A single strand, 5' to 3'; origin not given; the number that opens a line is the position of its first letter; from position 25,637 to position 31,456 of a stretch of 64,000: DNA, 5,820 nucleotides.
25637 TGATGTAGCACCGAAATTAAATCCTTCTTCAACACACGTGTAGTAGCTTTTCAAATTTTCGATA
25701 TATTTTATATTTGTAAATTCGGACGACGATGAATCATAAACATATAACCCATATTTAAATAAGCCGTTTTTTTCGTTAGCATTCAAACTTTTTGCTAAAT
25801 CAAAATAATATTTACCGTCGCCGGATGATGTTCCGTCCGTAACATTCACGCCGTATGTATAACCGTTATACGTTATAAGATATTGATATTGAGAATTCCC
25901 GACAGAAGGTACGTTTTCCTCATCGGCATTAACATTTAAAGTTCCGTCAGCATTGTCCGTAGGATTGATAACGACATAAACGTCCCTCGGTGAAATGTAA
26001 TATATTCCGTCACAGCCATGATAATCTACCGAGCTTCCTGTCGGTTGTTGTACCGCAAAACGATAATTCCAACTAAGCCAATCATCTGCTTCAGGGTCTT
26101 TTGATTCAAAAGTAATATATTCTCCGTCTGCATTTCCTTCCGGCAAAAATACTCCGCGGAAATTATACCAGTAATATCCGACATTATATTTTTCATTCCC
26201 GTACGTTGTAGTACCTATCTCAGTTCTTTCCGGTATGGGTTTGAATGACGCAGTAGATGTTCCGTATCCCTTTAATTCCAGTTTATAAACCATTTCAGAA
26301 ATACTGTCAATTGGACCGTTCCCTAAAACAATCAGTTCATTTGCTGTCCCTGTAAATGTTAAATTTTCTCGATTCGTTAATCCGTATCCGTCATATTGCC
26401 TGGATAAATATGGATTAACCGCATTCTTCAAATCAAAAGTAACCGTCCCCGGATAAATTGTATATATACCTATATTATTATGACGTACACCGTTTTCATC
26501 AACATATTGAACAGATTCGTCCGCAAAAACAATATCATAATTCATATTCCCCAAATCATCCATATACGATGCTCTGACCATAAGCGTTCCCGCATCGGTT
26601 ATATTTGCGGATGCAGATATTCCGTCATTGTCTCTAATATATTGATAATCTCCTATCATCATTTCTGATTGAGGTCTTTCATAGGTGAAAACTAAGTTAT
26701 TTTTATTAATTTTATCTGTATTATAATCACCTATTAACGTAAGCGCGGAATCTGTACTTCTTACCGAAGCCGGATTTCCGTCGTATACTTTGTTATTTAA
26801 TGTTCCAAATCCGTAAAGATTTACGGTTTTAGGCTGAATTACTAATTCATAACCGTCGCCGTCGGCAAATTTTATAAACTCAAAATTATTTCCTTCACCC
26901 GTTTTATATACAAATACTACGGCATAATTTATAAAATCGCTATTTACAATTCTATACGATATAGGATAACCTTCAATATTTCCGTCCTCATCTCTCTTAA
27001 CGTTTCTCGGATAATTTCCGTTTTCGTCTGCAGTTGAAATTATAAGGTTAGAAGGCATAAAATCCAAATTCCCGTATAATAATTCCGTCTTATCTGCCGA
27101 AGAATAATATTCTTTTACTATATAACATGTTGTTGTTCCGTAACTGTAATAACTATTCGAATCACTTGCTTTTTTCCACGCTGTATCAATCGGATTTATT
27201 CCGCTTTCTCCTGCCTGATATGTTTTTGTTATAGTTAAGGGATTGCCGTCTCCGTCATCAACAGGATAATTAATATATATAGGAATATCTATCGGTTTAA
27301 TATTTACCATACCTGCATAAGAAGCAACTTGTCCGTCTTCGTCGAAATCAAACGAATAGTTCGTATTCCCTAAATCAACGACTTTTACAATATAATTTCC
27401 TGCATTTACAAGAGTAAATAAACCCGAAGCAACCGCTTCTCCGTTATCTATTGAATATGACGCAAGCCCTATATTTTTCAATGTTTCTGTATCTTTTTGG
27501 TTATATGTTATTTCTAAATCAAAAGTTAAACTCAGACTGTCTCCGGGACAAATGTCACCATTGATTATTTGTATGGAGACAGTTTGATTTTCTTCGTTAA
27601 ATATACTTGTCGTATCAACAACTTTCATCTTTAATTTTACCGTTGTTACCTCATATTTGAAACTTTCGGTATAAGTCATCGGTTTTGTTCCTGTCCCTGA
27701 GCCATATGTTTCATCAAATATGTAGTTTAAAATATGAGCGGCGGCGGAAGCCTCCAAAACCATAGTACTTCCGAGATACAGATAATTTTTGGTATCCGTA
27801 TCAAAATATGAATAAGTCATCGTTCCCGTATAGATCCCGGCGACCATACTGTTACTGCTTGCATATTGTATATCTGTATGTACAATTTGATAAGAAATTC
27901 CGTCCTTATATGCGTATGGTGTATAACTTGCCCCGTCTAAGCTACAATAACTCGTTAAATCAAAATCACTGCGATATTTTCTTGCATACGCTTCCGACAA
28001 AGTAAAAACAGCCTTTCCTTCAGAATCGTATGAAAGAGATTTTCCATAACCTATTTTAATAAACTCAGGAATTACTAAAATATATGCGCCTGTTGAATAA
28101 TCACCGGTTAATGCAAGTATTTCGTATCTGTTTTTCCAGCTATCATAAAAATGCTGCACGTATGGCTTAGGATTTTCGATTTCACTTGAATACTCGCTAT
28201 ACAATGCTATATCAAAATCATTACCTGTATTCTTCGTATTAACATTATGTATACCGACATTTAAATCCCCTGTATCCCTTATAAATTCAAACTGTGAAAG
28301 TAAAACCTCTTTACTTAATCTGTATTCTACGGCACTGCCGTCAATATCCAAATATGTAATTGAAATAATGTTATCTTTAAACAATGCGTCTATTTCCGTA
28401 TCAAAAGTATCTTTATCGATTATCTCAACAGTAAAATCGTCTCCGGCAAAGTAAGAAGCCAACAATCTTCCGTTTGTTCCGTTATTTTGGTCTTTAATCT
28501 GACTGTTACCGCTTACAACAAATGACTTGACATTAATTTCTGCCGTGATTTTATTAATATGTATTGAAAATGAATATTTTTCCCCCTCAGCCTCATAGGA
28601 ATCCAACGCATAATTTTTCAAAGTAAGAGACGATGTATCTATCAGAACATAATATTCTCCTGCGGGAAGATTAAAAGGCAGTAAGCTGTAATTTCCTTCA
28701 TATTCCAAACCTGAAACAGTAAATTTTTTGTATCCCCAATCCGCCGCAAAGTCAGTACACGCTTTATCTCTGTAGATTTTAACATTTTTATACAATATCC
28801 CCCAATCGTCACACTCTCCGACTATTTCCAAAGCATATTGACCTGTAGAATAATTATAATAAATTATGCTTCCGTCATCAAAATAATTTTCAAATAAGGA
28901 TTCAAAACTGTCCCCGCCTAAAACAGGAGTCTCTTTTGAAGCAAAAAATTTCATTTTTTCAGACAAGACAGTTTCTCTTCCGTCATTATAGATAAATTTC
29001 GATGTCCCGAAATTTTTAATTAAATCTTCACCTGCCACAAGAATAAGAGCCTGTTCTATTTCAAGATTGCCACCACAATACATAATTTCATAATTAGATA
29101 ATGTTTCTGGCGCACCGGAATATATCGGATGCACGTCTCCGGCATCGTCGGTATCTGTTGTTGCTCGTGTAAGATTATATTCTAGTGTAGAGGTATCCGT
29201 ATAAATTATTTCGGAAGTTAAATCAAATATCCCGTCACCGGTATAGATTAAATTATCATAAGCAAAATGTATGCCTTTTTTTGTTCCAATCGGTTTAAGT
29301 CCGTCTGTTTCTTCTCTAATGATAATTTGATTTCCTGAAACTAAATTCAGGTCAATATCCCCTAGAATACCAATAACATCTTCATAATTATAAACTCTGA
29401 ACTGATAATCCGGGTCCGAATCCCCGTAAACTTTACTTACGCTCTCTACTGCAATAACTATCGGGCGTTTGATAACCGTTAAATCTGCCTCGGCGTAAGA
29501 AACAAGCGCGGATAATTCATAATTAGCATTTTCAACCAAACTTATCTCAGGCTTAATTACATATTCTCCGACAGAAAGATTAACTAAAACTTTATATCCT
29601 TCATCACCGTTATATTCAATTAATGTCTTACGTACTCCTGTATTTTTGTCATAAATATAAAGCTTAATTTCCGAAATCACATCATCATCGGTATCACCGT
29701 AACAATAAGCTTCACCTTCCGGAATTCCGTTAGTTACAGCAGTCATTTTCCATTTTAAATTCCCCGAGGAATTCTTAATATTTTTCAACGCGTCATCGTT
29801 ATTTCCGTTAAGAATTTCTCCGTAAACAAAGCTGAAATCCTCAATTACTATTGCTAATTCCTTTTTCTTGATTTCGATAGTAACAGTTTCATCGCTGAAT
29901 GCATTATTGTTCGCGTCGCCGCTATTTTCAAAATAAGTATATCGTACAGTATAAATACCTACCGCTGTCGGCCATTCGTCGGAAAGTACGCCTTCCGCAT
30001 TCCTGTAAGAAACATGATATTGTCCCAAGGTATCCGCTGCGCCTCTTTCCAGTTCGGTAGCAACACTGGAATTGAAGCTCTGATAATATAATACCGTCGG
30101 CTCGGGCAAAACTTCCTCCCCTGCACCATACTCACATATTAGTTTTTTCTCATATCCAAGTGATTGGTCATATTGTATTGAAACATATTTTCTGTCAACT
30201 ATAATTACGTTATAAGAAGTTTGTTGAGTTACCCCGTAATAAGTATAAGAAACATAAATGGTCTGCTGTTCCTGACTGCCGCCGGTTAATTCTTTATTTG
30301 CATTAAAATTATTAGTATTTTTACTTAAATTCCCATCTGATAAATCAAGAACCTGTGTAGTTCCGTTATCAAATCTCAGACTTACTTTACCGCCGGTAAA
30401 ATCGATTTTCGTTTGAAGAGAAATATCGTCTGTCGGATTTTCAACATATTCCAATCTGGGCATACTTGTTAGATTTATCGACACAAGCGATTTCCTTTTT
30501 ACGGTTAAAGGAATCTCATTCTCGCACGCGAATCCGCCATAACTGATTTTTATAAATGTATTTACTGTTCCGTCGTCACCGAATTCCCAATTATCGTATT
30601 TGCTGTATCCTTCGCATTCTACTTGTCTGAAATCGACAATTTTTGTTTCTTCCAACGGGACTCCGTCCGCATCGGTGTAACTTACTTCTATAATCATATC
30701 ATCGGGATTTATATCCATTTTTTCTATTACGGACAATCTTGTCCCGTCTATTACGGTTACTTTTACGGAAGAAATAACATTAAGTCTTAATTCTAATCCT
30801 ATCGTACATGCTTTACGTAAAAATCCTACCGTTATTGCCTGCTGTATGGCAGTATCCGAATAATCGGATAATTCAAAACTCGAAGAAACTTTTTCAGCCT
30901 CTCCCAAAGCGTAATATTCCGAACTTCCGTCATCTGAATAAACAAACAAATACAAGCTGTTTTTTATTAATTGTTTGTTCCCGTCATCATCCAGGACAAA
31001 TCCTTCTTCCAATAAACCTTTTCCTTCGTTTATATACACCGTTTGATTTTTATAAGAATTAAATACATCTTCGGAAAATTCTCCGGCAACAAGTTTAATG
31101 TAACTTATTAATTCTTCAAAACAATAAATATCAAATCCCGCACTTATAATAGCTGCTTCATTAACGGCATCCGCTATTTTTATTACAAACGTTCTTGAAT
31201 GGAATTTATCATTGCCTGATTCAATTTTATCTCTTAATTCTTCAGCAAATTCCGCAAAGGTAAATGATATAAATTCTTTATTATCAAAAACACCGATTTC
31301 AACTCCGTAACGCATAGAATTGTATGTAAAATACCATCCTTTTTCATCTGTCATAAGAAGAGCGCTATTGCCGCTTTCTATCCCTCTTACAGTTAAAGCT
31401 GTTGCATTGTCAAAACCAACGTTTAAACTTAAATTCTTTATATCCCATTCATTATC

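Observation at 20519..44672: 24-kb locus of three co-oriented surface-protein genes (3096 aa, 402 aa, ~4485 aa) with no sortase signal or dedicated secretion genes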

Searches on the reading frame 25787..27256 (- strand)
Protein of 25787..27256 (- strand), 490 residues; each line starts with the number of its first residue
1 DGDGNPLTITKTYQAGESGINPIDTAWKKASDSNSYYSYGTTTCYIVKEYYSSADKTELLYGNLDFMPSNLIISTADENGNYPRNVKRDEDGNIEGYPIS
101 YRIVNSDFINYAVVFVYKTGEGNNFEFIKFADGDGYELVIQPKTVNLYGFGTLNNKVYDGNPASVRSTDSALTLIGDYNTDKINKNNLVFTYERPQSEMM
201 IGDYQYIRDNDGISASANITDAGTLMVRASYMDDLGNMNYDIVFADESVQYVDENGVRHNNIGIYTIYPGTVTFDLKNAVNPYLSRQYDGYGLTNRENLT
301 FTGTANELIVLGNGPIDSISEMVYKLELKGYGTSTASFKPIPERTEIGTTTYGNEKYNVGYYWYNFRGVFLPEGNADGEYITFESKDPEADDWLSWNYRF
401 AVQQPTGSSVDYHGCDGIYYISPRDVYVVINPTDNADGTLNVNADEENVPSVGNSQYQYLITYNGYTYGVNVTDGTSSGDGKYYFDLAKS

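Call 27: search_protein_families(library=pfam, proteins=[window:25787-27256:-], max_evalue=1)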
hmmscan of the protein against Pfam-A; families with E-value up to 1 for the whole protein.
window:25787-27256:- (490 aa): 1 family
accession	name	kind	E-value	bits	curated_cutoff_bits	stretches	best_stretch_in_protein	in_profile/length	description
PF11584.14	Toxin_ToxA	-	0.12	12.8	25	1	268-326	31-87/118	Proteinaceous host-selective toxin ToxA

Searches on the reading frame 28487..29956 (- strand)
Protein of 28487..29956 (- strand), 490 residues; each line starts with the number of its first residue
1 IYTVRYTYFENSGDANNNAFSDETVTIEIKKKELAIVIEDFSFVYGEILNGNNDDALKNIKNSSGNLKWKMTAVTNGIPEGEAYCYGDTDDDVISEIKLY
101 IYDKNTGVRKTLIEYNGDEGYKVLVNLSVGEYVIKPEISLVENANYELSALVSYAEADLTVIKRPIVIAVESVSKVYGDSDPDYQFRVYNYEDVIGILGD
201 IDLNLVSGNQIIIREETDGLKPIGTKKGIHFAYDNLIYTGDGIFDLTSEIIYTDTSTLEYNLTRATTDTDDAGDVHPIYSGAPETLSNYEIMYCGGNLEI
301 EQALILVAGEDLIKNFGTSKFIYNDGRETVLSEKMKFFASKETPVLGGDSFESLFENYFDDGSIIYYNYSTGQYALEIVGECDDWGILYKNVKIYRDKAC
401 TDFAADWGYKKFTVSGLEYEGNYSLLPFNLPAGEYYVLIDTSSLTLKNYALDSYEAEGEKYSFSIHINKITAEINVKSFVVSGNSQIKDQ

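Call 27: search_protein_families(library=pfam, proteins=[window:28487-29956:-], max_evalue=1)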
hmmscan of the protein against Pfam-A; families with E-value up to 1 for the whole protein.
window:28487-29956:- (490 aa): 1 family
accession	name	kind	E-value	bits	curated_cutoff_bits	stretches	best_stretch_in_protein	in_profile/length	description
PF18676.6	MBG_2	-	0.016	16.2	25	0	167-188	2-23/72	MBG domain (YGX type)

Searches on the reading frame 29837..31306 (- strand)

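Call 27: search_protein_families(library=pfam, proteins=[window:29837-31306:-], max_evalue=1)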
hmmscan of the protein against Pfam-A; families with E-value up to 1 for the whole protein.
window:29837-31306:- (490 aa): 1 family
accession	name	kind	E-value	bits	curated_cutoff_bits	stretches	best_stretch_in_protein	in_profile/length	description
PF11513.13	TA0956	-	0.043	14.5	25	1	8-44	73-109/110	Thermoplasma acidophilum protein TA0956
